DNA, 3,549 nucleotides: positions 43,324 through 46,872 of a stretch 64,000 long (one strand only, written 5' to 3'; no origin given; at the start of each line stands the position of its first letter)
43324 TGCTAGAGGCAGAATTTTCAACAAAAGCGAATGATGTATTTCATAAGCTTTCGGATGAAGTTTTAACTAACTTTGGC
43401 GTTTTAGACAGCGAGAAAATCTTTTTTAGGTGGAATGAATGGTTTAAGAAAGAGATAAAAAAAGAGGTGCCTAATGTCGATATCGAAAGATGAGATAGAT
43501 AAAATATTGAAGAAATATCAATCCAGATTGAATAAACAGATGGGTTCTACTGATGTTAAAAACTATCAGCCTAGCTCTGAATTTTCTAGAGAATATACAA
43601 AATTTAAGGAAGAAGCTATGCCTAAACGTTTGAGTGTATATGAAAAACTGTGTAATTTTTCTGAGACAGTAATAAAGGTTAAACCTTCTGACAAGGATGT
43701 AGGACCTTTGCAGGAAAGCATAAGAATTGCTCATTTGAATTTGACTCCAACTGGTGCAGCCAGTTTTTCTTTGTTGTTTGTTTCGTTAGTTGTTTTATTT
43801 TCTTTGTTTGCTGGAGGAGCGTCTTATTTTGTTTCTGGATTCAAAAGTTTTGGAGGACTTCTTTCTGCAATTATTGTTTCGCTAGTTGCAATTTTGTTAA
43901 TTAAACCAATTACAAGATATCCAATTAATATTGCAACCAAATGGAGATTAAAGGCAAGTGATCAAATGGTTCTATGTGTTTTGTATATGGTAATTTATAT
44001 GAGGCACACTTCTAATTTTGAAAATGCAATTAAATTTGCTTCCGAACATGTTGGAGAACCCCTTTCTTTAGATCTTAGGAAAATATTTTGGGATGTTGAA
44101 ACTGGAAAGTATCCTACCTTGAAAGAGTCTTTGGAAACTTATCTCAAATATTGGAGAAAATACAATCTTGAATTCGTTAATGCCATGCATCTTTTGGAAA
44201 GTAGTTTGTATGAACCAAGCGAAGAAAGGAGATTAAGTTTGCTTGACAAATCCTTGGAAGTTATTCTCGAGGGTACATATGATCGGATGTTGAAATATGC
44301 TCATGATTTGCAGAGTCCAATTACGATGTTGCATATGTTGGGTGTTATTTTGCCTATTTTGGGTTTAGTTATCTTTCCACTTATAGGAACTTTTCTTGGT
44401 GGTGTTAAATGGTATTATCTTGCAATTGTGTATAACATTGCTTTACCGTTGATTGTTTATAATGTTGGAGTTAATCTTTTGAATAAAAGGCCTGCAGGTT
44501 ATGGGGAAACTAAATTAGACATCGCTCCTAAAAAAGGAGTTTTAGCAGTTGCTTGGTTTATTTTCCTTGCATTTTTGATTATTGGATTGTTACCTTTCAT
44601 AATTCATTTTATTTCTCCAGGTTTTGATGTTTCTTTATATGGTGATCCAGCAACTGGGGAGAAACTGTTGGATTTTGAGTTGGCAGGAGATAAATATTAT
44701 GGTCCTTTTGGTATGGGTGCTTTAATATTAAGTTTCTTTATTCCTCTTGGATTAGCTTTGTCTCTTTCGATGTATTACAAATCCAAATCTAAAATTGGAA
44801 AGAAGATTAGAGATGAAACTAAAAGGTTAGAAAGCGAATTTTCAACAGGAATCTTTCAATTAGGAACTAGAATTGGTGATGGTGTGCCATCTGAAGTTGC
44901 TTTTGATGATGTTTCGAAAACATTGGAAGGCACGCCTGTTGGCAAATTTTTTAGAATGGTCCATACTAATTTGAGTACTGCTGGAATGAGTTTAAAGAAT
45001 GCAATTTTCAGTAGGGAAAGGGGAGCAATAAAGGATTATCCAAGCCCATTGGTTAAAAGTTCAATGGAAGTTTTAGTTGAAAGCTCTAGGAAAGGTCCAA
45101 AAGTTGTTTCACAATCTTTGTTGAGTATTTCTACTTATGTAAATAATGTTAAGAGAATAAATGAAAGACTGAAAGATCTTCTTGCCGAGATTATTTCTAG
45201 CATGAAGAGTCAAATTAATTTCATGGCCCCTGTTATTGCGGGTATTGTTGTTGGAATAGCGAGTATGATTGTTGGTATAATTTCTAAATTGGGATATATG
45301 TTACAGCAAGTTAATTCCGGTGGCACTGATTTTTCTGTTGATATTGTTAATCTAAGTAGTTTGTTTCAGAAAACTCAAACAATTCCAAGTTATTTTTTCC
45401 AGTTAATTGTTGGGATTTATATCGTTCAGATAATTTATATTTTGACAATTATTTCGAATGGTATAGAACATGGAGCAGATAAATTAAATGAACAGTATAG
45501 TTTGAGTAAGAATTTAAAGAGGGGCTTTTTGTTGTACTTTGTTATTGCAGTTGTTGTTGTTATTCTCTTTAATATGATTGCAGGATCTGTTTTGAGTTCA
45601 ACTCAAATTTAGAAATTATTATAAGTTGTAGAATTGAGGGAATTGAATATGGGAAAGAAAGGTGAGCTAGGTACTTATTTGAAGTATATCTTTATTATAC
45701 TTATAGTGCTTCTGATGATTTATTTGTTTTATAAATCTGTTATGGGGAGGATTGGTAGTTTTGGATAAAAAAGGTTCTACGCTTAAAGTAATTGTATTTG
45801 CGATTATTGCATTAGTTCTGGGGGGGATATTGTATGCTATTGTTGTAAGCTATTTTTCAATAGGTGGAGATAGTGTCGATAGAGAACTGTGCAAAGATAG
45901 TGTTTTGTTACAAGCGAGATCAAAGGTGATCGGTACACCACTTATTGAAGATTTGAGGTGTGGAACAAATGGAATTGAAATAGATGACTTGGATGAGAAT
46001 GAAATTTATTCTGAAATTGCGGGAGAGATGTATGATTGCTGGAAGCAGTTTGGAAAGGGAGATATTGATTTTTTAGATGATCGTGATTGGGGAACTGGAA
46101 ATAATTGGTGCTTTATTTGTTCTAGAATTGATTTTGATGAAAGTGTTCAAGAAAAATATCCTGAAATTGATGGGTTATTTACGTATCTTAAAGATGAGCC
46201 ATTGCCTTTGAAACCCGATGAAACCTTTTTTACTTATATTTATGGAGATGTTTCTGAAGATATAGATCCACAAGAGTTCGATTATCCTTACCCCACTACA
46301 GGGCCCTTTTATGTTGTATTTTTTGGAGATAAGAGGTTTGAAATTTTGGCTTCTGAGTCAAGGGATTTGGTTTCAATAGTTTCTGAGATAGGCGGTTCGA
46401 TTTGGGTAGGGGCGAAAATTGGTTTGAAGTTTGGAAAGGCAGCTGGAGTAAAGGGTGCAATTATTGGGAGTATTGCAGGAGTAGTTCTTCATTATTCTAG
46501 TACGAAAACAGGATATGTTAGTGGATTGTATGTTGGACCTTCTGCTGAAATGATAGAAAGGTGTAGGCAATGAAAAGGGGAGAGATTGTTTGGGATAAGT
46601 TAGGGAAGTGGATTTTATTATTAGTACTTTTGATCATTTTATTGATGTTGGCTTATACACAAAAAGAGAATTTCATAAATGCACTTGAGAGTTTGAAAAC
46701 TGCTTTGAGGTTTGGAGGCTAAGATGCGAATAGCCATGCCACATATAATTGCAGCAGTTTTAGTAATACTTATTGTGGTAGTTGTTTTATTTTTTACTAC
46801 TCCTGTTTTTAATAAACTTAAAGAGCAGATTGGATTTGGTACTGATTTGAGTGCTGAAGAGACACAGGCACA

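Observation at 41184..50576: Large type-IV-pilus-like locus: extended FlaI-like ATPase, FlaJ-like platform and at least ten consecutive pilin-like genes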

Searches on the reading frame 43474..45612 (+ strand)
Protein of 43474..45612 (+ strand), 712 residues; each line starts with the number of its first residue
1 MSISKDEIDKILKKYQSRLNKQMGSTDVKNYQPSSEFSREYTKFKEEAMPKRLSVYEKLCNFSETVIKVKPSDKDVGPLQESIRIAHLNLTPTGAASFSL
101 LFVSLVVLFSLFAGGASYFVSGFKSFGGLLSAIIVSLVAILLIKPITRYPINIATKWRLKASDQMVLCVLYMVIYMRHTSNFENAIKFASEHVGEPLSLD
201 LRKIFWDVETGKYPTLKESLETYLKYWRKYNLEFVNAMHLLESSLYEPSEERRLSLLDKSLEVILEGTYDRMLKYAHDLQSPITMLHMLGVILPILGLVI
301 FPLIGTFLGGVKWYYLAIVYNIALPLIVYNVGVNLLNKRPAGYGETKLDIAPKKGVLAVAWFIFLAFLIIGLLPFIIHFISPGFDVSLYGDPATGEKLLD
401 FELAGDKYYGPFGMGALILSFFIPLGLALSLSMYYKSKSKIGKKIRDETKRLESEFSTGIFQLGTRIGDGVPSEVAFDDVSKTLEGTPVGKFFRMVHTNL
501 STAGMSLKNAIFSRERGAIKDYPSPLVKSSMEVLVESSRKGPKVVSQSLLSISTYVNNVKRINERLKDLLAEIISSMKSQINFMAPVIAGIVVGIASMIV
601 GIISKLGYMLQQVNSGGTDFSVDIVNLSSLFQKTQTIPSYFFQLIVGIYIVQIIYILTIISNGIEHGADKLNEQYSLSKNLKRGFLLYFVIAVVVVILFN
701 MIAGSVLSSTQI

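Call 3: search_protein_families(library=pfam, proteins=[window:43474-45612:+], max_evalue=1)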
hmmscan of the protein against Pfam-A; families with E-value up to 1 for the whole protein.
window:43474-45612:+ (712 aa): 5 families
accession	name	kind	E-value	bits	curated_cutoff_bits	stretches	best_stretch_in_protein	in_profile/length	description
PF07377.18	DUF1493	-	0.00079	20.5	21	1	1-49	39-85/108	Protein of unknown function (DUF1493)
PF03885.18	DUF327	-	0.014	15.8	25.8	1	526-590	71-137/143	Protein of unknown function (DUF327)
PF13940.11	Ldr_toxin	-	0.1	13.1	27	1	585-601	16-29/35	Toxin Ldr, type I toxin-antitoxin system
PF24057.1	DUF7358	-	0.28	11.2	27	1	641-705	101-167/229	Domain of unknown function (DUF7358)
PF00482.28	T2SSF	-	0.36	11.2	25.2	0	172-302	5-125/125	Type II secretion system (T2SS), protein F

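Call 7: search_solved_structures(query=window:43474-45612:+, max_evalue=10)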
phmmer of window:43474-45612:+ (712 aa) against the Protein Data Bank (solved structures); distinct sequences matched with E-value up to 10: 2.
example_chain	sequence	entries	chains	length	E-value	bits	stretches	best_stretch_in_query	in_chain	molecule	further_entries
6rko_A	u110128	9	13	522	3.5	9.2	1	291-375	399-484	Cytochrome bd-I ubiquinol oxidase subunit 1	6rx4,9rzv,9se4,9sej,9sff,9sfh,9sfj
9e5c_0x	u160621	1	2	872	4.5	8.9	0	507-584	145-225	Coiled-coil domain-containing protein 40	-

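Call 8: search_protein_families(library=ncbifam, proteins=[window:43474-45612:+], max_evalue=1)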
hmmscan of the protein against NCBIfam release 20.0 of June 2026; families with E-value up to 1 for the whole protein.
window:43474-45612:+ (712 aa): 2 families
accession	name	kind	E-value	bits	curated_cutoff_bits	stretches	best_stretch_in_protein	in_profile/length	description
NF001249.0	PRK00218.1-5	equivalog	0.091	12.6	324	1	534-613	72-151/208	high frequency lysogenization protein HflD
NF047374.1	CD_typeI_toxin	equivalog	0.25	11.7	60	1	581-623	2-42/51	type I toxin-antitoxin system toxin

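Call 29: search_solved_structures(query=A1, max_evalue=10, show_alignments=2)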
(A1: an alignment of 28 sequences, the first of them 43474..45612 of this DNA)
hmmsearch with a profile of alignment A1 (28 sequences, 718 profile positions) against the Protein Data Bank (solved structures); distinct sequences matched with E-value up to 10: 11.
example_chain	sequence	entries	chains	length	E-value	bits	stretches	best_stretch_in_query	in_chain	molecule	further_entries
11so_A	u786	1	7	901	0.14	13.5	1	332-431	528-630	Miniconductance mechanosensitive channel MscM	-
11sm_A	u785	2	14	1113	0.23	12.8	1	332-431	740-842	Miniconductance mechanosensitive channel MscM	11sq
6h7j_A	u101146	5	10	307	1.3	10.4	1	355-451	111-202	Beta-1 adrenergic receptor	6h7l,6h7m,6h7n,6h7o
6tko_A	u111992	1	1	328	1.4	10.2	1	355-451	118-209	Beta-1 adrenergic receptor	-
2y00_A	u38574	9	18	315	1.5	10.1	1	355-451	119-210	BETA-1 ADRENERGIC RECEPTOR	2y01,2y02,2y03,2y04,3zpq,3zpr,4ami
5a8e_A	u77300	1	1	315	1.5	10.1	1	355-451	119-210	BETA1 ADRENERGIC RECEPTOR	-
4bvn_A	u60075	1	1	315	1.5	10.1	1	355-451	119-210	BETA-1 ADRENERGIC RECEPTOR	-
1vrs_D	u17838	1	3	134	2.3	9.5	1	48-107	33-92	Thiol:disulfide interchange protein dsbD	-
7jjo_R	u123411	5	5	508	2.3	9.5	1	355-457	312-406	Beta1-Adrenergic Receptor | Endolysin,Endolysin,Beta-1 adrenergic receptor chimera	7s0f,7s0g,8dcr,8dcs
2r6h_A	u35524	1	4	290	2.5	9.4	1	413-469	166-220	NADH:ubiquinone oxidoreductase, Na translocating, F subunit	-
2vt4_A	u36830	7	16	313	4.6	8.5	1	355-451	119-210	BETA1 ADRENERGIC RECEPTOR | BETA-1 ADRENERGIC RECEPTOR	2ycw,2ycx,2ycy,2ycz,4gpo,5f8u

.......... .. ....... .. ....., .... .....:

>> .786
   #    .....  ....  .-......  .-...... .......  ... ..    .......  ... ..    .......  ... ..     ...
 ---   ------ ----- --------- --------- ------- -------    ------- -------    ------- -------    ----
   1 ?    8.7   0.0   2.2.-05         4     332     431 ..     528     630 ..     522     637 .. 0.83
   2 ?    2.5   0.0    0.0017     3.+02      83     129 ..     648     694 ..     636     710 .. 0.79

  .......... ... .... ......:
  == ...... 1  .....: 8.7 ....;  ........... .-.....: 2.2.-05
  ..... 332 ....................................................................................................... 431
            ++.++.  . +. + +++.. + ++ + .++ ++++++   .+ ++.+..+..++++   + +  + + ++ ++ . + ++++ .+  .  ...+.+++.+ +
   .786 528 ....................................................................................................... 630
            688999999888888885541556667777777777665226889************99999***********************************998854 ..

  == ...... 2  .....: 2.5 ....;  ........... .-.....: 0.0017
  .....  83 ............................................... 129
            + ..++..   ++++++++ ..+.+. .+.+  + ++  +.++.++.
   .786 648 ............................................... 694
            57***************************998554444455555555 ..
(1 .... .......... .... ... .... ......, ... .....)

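Call 30: search_protein_families(library=pfam, alignment_id=A1, max_evalue=0.1)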
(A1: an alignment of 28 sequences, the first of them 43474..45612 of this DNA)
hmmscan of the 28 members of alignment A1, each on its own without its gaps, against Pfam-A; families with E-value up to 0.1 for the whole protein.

A. member 1, window:43474-45612:+ (712 aa): 2 families
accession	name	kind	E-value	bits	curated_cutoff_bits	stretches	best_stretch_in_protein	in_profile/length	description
PF07377.18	DUF1493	-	0.00079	20.5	21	1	1-49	39-85/108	Protein of unknown function (DUF1493)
PF03885.18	DUF327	-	0.014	15.8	25.8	1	526-590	71-137/143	Protein of unknown function (DUF327)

B. families by the number of members that match (of 28 scanned): 14 families
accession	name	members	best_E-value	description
PF00482.28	T2SSF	6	0.00013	Type II secretion system (T2SS), protein F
PF20990.2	DUF2207_C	4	0.0026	Predicted membrane protein (DUF2207) C-terminal domain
PF07377.18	DUF1493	3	0.00079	Protein of unknown function (DUF1493)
PF03885.18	DUF327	2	0.014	Protein of unknown function (DUF327)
PF04513.17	Baculo_PEP_C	2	0.041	Baculovirus polyhedron envelope protein, PEP, C terminus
PF24853.1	DUF7727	2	0.074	Domain of unknown function (DUF7727)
PF12468.15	LRR_TTSS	1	0.0067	Type III secretion system leucine rich repeat protein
PF06570.16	DUF1129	1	0.026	Protein of unknown function (DUF1129)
PF19865.4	DUF6338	1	0.032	Family of unknown function (DUF6338)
PF13759.12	2OG-FeII_Oxy_5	1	0.039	Putative 2OG-Fe(II) oxygenase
PF20946.2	Ctf4_C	1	0.042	DNA polymerase alpha-binding protein Ctf4, C-terminal domain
PF08038.17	Tom7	1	0.074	TOM7 family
PF09925.14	DUF2157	1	0.081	Predicted membrane protein (DUF2157)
PF23124.1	Xre_MbcA_ParS-like_N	1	0.1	Antitoxin Xre/MbcA/ParS-like, N-terminal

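Call 32: find_homologous_proteins(query=A1, max_evalue=0.001)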
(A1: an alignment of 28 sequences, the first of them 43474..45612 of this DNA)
Query A1 (28 sequences) (712 aa, profile of the alignment): 2996 proteins with E <= 0.001 among 8000 candidates; the best 120 are listed.
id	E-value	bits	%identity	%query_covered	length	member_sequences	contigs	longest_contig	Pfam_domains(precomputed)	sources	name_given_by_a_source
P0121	0.0e+0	1094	61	100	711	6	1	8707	-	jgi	-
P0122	0.0e+0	1088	56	100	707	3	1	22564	-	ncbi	-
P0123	0.0e+0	1087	56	99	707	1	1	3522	-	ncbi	-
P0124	0.0e+0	1082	58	99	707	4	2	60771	-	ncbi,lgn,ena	-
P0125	0.0e+0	1082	61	100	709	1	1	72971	-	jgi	jgi:hypothetical protein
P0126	0.0e+0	1081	49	99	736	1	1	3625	-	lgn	-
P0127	0.0e+0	1079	53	100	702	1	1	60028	-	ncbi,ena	-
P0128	0.0e+0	1076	54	99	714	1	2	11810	-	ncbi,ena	-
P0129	0.0e+0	1075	50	99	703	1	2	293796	-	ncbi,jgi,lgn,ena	-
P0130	0.0e+0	1073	50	100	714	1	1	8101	-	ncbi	-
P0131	0.0e+0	1073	94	100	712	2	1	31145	-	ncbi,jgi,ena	-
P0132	0.0e+0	1071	64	100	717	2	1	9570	-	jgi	-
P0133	0.0e+0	1071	51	100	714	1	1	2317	-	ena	-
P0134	0.0e+0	1070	60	100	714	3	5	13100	-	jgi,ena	-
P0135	0.0e+0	1070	45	99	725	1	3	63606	-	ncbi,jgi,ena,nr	ncbi:hypothetical protein KY343_02745 [Candidatus Woesearchaeota archaeon]|nr:hypothetical protein [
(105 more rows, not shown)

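Call 45: predict_structure(alignment_id=A3)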
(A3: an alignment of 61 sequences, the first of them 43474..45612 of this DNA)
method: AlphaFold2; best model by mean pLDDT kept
length: 712 residues; sequences in the alignment: 61
mean_pLDDT: 77.5   pTM: 0.73
mean pLDDT of the five models: 77.5, 77.4, 75.7, 74.4, 72.2
residues with pLDDT >= 90: 21; 70-90: 551; 50-70: 108; < 50: 32
segments of 3 or more residues with pLDDT < 50: 22-38, 617-624
pLDDT, mean of each block of 10 residues (from residue 1): 65 63 41 46 62 73 78 75 75 81 84 75 63 78 78 81 85 81 84 79 80 82 85 89 86 87 87 85 84 76 65 78 86 81 57 75 89 81 61 59 65 81 89 84 81 85 86 85 86 87 83 80 78 78 80 83 82 86 87 85 73 54 50 69 88 90 79 86 90 88 72 47
secondary structure, 60 per line:
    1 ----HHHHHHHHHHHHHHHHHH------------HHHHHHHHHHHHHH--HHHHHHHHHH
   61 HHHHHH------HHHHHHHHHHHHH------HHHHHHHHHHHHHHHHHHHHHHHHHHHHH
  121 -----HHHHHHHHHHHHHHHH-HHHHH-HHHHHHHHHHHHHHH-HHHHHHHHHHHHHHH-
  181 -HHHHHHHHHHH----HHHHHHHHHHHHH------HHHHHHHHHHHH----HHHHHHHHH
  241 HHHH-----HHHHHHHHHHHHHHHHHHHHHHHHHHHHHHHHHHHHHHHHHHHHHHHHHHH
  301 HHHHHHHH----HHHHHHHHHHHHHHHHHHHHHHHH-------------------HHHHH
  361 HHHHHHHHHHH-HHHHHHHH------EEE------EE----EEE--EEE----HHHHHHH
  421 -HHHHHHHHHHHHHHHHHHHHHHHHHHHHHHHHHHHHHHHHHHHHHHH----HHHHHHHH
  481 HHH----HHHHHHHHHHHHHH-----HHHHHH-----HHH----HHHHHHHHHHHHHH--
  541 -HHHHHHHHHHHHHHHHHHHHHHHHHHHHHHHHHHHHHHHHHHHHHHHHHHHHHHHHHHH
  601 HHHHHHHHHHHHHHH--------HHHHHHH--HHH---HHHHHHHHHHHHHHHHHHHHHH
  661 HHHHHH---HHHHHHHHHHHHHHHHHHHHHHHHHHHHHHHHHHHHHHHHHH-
elements in order (helices of 4 or more, strands of 3 or more residues): H5-22 H35-48 H51-66 H73-85 H92-120 H126-141 H143-147 H149-163 H165-179 H182-192 H197-209 H216-227 H232-244 H250-308 H313-336 H356-371 H373-380 E387-389 E402-404 E407-409 H414-420 H422-468 H473-483 H488-501 H507-512 H525-538 H542-615 H624-630 H639-666 H670-711

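Call 50: fold_search(model_id=the predicted structure, library=pdb)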
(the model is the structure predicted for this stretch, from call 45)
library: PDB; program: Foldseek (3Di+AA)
matches with E <= 10: 252; with E <= 0.001: 0
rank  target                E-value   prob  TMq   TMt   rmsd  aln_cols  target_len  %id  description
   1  3jc8_Ca               5.6e-02  0.89  0.14  0.26  23.6       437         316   11  Architectural model of the type IVa pilus machine in a piliated state (released 2016-03-16)
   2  2vmb_B                3.3e-01  1.00  0.14  0.75   2.9       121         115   16  The three-dimensional structure of the cytoplasmic domains of EpsF from the Type 2 Secretion System of Vibrio cholerae (released 2009-02-10)
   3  9mw0_D                3.5e-01  0.08  0.09  0.09  31.9       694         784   10  Bipartite complex of MmpL5-AcpM from Mycolicibacterium smegmatis (released 2025-07-30)
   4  4llh_C                3.5e-01  0.06  0.08  0.09  31.8       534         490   11  Substrate bound outward-open state of the symporter BetP (released 2014-05-07)
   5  3c1q_B                4.1e-01  1.00  0.14  0.74   2.9       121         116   16  The three-dimensional structure of the cytoplasmic domains of EpsF from the Type 2 Secretion System of Vibrio cholerae (released 2009-02-03)
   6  6xr1                  4.1e-01  0.08  0.09  0.11  32.6       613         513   10  Computationally designed right-handed alpha/alpha single-chain toroid with 9 repeats (released 2021-07-14)
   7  8zxk_B                4.1e-01  0.06  0.09  0.10  31.0       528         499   11  Cryo-EM structure of trimethylamine transporter TmaT binding with TMA (released 2024-11-06)
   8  6afw_A                4.3e-01  0.08  0.11  0.11  33.4       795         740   11  Proton pyrophosphatase-T228D mutant (released 2019-04-10)
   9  9syt_A                4.3e-01  0.06  0.09  0.08  36.8       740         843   12  Asymmetric hexameric MmpS4-MmpL4 complex from Mycobacterium tuberculosis with "long" coiled-coil domain (released 2026-01-28)
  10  9syt_B                5.0e-01  0.04  0.07  0.07  39.0       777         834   10  Asymmetric hexameric MmpS4-MmpL4 complex from Mycobacterium tuberculosis with "long" coiled-coil domain (released 2026-01-28)
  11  9hko_B                5.3e-01  0.06  0.08  0.10  32.2       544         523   11  Downregulated closed state of BetP in complex with betaine (released 2025-12-17)
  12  2vmb_A                5.5e-01  1.00  0.14  0.73   2.8       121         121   16  The three-dimensional structure of the cytoplasmic domains of EpsF from the Type 2 Secretion System of Vibrio cholerae (released 2009-02-10)
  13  2vma_B                5.7e-01  1.00  0.14  0.76   2.8       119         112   17  The three-dimensional structure of the cytoplasmic domains of EpsF from the Type 2 Secretion System of Vibrio cholerae (released 2009-02-10)
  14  6afx_A                5.7e-01  0.07  0.10  0.10  33.8       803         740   12  Proton pyrophosphatase - E225A (released 2019-04-10)
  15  3c1q_A                8.1e-01  1.00  0.14  0.72   2.8       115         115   17  The three-dimensional structure of the cytoplasmic domains of EpsF from the Type 2 Secretion System of Vibrio cholerae (released 2009-02-03)
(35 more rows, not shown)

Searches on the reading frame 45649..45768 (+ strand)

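Call 3: search_protein_families(library=pfam, proteins=[window:45649-45768:+], max_evalue=1)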
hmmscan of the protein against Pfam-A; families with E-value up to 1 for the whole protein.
window:45649-45768:+ (39 aa): 1 family
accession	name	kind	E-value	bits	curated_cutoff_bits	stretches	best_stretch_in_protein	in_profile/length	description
PF09451.16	ATG27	-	0.3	11.4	27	1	6-32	190-216/261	Autophagy-related protein 27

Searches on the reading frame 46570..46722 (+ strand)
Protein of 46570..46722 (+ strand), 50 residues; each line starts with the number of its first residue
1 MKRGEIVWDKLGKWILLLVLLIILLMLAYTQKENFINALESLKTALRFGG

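Call 3: search_protein_families(library=pfam, proteins=[window:46570-46722:+], max_evalue=1)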
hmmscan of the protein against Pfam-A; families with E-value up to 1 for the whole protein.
window:46570-46722:+ (50 aa): 3 families
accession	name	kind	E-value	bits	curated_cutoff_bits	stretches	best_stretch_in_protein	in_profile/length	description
PF12279.13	DUF3619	-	0.0046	17.8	22.2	1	7-46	70-109/130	Protein of unknown function (DUF3619)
PF13677.11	MotB_plug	-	0.09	12.8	24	1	15-46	27-58/58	Membrane MotB of proton-channel complex MotA/MotB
PF15555.11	DUF4658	-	0.14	12.8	27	1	14-47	75-108/123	Domain of unknown function (DUF4658)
